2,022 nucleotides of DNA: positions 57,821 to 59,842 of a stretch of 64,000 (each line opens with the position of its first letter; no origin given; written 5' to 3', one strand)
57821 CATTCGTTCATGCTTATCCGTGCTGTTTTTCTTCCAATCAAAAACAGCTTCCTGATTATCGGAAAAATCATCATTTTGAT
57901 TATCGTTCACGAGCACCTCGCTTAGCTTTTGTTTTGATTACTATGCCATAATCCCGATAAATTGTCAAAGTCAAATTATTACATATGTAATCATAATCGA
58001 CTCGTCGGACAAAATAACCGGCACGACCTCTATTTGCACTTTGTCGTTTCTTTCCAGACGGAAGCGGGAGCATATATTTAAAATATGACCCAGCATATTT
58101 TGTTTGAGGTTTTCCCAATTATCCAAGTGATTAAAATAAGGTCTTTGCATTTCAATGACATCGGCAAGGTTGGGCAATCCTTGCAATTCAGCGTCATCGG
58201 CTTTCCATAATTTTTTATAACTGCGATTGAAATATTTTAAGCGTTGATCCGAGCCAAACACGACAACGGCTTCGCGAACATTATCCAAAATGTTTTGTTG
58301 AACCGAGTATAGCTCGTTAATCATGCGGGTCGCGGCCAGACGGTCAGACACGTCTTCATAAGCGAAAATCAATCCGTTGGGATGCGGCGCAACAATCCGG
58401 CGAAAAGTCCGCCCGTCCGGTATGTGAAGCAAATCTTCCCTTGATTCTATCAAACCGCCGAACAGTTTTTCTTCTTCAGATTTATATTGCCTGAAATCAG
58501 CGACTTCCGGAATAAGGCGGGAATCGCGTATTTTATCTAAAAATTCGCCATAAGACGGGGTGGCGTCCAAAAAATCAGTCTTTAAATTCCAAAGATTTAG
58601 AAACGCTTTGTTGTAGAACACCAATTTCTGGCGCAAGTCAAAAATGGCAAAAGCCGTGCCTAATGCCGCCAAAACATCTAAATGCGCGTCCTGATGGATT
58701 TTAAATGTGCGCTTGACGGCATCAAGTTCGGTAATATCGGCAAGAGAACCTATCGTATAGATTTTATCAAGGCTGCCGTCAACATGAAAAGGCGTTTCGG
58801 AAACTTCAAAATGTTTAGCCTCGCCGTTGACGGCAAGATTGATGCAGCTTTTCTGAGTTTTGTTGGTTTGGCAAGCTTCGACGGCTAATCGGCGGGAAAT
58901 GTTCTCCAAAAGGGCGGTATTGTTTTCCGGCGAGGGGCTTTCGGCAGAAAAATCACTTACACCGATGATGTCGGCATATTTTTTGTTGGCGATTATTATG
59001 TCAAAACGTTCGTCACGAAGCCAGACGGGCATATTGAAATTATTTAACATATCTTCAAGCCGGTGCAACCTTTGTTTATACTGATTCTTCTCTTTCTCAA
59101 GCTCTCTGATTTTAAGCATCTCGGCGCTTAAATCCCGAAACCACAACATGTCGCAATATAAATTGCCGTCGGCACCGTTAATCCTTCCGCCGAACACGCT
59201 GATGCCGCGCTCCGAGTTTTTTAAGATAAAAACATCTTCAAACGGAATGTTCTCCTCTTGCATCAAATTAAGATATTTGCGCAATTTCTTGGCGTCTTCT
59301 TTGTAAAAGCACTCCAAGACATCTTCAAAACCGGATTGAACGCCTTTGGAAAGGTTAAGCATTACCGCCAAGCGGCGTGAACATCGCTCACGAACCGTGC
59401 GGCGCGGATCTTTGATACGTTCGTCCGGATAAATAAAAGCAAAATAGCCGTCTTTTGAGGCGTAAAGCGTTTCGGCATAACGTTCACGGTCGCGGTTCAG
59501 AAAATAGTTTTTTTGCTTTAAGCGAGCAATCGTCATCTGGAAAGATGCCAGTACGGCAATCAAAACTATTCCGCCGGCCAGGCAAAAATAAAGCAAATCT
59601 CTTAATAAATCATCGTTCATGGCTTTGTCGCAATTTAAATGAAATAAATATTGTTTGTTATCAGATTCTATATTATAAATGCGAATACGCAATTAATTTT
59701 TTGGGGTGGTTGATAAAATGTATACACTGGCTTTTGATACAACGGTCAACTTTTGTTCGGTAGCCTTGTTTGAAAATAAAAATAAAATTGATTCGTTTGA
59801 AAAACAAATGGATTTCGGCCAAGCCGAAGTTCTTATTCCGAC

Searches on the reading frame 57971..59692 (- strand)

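Call 57: search_protein_families(library=pfam, proteins=[window:57971-59692:-], max_evalue=0.001)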
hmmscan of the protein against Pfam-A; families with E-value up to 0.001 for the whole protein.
window:57971-59692:- (573 aa): 4 families
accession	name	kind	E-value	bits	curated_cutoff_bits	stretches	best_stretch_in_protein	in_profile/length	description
PF12860.13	PAS_7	-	6.2e-13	49.4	27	1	469-570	1-104/115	PAS fold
PF13188.13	PAS_8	-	1.6e-10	41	21.8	0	211-249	2-38/65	PAS domain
PF08448.16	PAS_4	-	1.7e-08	35.1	23.1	0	217-323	2-108/110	PAS fold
PF00989.32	PAS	-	0.00012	22.5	22.6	0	211-302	2-96/113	PAS fold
